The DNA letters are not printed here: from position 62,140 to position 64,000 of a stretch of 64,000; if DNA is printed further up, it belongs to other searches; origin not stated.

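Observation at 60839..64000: Phage-like late/lysis block: FN3 tail-fibre-like protein, M15 endolysin-like peptidase, holin-like membrane protein and small coiled-coil membrane protein, all co-directional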

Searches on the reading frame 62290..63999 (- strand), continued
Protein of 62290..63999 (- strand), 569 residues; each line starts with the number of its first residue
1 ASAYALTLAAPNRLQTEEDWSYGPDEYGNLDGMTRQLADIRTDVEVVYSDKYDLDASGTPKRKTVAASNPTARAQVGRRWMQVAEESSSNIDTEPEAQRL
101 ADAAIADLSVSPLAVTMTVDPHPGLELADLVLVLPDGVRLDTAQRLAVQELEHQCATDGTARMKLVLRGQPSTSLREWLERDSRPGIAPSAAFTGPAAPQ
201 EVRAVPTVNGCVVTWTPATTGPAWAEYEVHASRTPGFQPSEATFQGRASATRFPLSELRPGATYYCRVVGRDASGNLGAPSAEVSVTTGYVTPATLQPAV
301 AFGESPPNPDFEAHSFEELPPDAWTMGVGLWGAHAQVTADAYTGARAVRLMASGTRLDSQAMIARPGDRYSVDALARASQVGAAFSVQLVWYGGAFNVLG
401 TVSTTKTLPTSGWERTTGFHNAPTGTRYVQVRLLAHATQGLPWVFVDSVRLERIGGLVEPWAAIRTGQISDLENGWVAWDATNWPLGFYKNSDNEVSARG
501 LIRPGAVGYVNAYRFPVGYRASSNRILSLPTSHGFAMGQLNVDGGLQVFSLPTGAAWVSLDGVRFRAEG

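Call 84: fold_search(model_id=the predicted structure, library=viral)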
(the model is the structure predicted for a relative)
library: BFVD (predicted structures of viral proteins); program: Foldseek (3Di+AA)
matches with E <= 10: 1982; with E <= 0.001: 970
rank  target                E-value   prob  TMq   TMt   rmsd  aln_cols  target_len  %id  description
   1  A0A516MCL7            7.6e-50  1.00  0.45  0.41  33.6       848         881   21  (no name in the UniProt tables at hand)
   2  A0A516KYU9            9.1e-37  1.00  0.43  0.30  35.7      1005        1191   17  (no name in the UniProt tables at hand)
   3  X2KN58                3.4e-25  1.00  0.32  0.43  30.5       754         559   12  Minor tail protein [Mycobacterium phage Hawkeye]
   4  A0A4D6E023            4.7e-24  1.00  0.32  0.24  41.2      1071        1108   12  (no name in the UniProt tables at hand)
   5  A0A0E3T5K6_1          1.3e-23  1.00  0.34  0.29  31.2      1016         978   10  Tail fiber [Bacillus phage Stills]
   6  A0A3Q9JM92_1          2.6e-23  1.00  0.29  0.22  36.0       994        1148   10  (no name in the UniProt tables at hand)
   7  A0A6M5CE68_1          3.1e-23  1.00  0.36  0.33  27.5       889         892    9  (no name in the UniProt tables at hand)
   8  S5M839                9.0e-23  1.00  0.35  0.28  30.9      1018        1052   10  Minor structural protein [Bacillus phage Basilisk]
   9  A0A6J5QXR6            2.0e-22  1.00  0.31  0.30  27.5       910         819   12  Uncharacterized protein [uncultured Caudovirales phage]
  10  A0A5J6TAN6            8.7e-22  1.00  0.38  0.51  35.5       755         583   11  (no name in the UniProt tables at hand)
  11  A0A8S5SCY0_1          9.2e-22  1.00  0.31  0.32  48.7       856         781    9  Minor structural protein 4 [Myoviridae sp. ctfWc3]
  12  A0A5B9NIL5            2.0e-21  1.00  0.30  0.27  45.5      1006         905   11  Putative tail protein [Bacillus phage vB_BspS_SplendidRed]
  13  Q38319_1              2.2e-21  1.00  0.28  0.24  31.8       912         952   13  Receptor-binding protein of phage tail base-plate Siphoviridae head domain-containing protein [Lactococcus phage BK5-T]
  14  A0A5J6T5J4            5.2e-21  1.00  0.33  0.21  43.3      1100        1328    9  (no name in the UniProt tables at hand)
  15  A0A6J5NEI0            1.8e-20  1.00  0.29  0.24  35.6       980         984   11  Uncharacterized protein [uncultured Caudovirales phage]
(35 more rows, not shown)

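Call 103: search_protein_families(library=phrogs, proteins=[L021:12899-14029:-, L021:12050-12616:+, L001:3545-4720:-, L001:9212-11614:+], max_evalue=0.01)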
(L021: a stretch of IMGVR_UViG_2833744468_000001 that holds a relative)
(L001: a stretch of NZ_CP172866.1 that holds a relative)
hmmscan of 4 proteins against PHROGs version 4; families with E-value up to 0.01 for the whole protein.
L021:12899-14029:- (376 aa): 2 families
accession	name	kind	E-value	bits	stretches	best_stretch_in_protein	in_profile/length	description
phrog_1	-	integration and excision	2e-12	48.2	1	84-340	176-428/611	integrase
phrog_216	-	integration and excision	0.0022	18.1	1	240-344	117-221/301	integrase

L021:12050-12616:+ (188 aa): 2 families
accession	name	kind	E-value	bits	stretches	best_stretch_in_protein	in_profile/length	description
phrog_159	-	DNA, RNA and nucleotide metabolism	4.3e-06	26.9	1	6-186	80-256/330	RuvC-like Holliday junction resolvase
phrog_1770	-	DNA, RNA and nucleotide metabolism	0.0019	19.2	1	15-176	5-147/158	Holliday junction resolvase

L001:3545-4720:- (391 aa): 0 families

L001:9212-11614:+ (800 aa): 3 families
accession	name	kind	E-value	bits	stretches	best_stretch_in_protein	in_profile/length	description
phrog_1887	-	tail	4.3e-09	36.9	1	53-365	318-623/670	tail protein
phrog_17995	-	unknown function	5.8e-06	26.5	1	432-507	242-316/332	-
phrog_31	-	tail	0.00011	21.1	1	425-519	966-1062/1565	central tail fiber J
